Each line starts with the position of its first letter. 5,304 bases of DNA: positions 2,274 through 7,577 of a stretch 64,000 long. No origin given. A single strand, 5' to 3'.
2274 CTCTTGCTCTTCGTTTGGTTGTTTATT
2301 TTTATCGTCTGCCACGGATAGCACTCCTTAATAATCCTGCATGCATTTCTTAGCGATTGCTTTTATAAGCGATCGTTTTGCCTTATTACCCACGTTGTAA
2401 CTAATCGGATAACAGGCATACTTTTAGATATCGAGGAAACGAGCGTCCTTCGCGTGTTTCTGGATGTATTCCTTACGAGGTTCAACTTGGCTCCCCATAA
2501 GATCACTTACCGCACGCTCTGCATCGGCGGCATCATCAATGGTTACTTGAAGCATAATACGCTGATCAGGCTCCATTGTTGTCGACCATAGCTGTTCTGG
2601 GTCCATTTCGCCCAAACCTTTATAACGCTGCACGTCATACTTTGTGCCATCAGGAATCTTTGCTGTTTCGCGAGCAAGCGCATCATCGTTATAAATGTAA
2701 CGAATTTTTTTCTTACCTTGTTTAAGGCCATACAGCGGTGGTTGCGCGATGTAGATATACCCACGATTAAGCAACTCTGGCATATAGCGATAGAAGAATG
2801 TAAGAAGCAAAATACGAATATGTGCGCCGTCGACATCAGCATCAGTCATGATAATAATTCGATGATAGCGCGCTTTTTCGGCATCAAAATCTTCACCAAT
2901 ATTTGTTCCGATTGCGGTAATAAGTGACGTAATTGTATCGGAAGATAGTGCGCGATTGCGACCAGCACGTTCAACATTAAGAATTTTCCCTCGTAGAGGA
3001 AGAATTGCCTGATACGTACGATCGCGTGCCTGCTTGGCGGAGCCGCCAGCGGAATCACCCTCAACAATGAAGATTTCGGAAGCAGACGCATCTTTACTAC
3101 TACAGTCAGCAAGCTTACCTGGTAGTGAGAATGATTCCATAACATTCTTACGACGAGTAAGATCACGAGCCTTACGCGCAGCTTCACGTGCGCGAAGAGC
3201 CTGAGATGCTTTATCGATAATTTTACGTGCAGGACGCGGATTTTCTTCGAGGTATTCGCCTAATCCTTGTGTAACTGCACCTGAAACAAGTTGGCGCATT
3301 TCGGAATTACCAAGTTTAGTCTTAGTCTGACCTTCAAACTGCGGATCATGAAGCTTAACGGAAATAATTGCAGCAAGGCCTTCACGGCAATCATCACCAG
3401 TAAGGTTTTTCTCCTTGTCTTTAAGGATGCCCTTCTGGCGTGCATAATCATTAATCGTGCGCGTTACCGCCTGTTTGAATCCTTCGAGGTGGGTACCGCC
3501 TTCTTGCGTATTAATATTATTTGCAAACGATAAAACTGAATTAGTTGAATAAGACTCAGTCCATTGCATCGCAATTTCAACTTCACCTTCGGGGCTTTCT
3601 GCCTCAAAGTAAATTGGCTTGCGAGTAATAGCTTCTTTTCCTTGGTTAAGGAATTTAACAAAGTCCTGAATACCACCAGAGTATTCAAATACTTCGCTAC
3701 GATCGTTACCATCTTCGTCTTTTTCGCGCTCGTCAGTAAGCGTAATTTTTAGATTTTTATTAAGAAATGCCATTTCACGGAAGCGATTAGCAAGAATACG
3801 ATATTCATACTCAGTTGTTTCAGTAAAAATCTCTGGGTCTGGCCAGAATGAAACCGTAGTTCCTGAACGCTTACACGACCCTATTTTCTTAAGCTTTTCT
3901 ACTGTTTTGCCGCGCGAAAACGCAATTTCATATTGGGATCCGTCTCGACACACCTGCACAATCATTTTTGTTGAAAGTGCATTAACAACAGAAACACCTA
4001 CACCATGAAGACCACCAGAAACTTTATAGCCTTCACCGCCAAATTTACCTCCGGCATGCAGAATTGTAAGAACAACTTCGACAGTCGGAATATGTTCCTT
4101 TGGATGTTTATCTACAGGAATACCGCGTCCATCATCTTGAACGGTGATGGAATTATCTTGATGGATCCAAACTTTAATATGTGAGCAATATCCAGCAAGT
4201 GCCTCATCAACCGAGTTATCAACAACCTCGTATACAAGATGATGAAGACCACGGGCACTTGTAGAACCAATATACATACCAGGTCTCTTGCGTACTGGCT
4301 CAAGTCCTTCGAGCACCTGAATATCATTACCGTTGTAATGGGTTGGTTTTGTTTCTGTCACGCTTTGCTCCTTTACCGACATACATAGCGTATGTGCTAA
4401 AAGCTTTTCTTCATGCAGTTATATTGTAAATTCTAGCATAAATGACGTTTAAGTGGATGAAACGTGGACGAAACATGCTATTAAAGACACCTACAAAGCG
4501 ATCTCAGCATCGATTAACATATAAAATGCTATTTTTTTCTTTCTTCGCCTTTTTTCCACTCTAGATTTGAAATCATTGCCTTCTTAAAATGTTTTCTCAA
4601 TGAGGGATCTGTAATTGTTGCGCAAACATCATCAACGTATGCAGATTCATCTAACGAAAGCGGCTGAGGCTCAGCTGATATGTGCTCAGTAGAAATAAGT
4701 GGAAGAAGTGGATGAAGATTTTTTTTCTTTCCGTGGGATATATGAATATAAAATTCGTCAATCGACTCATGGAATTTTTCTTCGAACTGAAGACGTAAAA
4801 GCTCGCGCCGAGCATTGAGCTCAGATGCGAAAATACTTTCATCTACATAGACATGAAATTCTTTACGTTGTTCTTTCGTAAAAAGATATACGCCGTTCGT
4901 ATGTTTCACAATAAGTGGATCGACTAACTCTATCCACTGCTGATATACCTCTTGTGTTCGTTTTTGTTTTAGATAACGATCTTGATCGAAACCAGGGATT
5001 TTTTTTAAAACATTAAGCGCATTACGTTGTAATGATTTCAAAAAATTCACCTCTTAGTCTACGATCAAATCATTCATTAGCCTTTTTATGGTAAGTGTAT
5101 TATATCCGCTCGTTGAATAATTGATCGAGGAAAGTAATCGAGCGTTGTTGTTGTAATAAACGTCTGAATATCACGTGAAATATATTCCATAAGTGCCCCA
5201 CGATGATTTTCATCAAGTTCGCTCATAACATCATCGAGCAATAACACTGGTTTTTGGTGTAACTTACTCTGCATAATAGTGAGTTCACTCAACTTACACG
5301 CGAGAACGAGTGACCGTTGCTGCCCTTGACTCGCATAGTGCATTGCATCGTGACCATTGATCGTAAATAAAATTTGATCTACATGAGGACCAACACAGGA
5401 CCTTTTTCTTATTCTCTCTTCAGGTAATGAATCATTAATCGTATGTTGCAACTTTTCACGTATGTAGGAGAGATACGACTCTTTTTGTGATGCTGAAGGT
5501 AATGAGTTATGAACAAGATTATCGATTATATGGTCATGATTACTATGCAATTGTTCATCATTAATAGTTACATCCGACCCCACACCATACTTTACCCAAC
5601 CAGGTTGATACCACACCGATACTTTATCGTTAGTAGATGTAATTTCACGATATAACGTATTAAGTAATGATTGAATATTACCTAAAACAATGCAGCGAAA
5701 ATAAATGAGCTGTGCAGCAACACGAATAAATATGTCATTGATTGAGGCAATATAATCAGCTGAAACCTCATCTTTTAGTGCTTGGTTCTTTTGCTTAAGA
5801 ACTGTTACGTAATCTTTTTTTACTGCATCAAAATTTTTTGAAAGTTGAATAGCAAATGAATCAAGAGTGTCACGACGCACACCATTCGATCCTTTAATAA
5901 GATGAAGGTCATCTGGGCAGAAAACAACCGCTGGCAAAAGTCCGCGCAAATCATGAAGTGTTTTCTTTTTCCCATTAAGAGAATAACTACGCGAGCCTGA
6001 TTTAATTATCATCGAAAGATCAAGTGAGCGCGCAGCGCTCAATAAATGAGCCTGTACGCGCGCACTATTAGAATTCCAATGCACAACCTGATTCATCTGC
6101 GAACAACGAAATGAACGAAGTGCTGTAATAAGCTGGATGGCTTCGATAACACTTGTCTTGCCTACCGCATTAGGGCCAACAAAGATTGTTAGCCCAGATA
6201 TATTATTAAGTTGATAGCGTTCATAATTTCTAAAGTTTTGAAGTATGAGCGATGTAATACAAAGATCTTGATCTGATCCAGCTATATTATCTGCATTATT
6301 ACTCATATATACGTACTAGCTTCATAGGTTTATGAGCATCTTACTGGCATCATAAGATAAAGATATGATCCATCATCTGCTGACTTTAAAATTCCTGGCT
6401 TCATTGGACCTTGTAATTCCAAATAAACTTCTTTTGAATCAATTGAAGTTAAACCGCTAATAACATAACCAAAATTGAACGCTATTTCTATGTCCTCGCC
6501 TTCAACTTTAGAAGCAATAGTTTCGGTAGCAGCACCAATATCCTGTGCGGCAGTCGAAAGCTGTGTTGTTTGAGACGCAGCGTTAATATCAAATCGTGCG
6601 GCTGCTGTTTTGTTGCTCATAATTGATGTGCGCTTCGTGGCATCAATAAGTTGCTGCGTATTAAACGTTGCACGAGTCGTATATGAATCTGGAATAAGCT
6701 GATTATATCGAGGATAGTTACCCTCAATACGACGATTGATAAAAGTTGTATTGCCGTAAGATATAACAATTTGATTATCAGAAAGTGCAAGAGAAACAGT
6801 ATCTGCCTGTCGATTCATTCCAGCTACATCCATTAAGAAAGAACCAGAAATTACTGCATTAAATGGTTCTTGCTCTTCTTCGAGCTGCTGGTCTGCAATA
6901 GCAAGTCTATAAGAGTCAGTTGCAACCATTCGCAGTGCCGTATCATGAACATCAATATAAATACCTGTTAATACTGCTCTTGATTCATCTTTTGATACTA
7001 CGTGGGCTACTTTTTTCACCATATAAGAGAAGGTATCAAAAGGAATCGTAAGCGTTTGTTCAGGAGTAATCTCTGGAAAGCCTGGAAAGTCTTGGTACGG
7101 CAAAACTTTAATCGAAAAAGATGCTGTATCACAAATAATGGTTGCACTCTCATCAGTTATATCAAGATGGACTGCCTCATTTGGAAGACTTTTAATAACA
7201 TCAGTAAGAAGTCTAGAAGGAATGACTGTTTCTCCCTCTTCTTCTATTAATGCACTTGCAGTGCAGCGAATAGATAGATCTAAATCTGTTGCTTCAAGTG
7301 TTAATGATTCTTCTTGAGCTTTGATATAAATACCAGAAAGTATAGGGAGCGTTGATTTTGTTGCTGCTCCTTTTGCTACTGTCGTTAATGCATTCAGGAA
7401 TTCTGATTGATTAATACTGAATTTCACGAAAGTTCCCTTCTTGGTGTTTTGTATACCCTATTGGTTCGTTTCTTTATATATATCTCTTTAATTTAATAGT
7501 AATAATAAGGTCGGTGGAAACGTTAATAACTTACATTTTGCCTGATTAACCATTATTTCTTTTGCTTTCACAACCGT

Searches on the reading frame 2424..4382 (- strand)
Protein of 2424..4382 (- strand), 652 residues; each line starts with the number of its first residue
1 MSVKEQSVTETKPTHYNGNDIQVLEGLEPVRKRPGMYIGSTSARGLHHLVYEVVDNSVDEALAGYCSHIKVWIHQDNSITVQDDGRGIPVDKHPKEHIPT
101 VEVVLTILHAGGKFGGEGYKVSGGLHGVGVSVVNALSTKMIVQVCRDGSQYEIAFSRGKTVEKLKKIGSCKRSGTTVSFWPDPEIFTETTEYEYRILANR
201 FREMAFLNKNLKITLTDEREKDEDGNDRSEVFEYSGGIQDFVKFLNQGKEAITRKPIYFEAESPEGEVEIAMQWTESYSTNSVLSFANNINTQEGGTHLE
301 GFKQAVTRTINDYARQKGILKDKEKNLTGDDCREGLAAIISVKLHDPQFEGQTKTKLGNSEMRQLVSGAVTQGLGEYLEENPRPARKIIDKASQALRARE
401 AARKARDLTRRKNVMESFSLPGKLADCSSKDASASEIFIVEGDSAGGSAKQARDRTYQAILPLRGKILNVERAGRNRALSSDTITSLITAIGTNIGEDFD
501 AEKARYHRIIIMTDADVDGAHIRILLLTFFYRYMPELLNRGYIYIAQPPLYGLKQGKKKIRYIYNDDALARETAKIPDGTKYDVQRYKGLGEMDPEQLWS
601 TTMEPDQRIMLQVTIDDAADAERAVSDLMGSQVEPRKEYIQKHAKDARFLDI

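Call 89: search_protein_families(library=pfam, proteins=[window:2424-4382:-], max_evalue=0.001)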
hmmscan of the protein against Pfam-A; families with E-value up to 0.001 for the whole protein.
window:2424-4382:- (652 aa): 4 families
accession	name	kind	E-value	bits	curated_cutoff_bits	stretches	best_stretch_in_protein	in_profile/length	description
PF00204.31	DNA_gyraseB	-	9.2e-63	211.3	27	1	237-407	1-172/173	DNA gyrase B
PF00986.26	DNA_gyraseB_C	-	7e-29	100.2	29.8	1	580-641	2-63/63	DNA gyrase B subunit, carboxyl terminus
PF01751.28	Toprim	-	1.1e-19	70.8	23.1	1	436-547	1-95/96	Toprim domain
PF02518.31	HATPase_c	-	4.2e-17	63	26.4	1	43-182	3-108/111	Histidine kinase-, DNA gyrase B-, and HSP90-like ATPase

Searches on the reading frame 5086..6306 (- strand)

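Call 89: search_protein_families(library=pfam, proteins=[window:5086-6306:-], max_evalue=0.001)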
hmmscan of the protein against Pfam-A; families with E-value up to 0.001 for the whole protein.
window:5086-6306:- (406 aa): 4 families
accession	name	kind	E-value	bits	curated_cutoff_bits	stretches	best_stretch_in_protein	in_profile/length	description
PF02463.25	SMC_N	-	1.2e-22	80.9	40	1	17-388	2-198/220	RecF/RecN/SMC N terminal domain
PF13175.12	AAA_15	-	1.5e-09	38.4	32.1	1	17-98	3-55/374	AAA ATPase domain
PF13476.12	AAA_23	-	6.2e-08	34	27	1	19-61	1-43/201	AAA domain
PF13304.12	AAA_21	-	4.5e-05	24.1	27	1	39-61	1-23/304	AAA domain, putative AbiEii toxin, Type IV TA system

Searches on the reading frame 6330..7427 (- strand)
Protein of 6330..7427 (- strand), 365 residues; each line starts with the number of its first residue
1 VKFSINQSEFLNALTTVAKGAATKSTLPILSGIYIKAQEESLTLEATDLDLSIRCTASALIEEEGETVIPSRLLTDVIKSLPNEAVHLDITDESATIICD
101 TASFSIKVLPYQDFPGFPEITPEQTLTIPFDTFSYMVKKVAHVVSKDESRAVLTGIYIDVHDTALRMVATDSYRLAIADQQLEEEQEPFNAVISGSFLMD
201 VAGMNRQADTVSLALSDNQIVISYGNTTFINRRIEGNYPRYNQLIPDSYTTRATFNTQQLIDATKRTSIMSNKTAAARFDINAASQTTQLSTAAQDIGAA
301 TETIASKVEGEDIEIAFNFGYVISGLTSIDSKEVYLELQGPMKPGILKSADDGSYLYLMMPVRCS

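Call 89: search_protein_families(library=pfam, proteins=[window:6330-7427:-], max_evalue=0.001)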
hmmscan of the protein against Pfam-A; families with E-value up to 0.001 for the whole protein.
window:6330-7427:- (365 aa): 3 families
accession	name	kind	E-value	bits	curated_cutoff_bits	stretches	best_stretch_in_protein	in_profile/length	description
PF00712.24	DNA_pol3_beta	-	1.2e-41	142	24.4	2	1-116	1-118/120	DNA polymerase III beta subunit, N-terminal domain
PF02767.21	DNA_pol3_beta_2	-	7.3e-33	113.8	27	2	128-239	2-115/116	DNA polymerase III beta subunit, central domain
PF02768.20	DNA_pol3_beta_3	-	7.6e-26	90.7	27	1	243-363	2-121/121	DNA polymerase III beta subunit, C-terminal domain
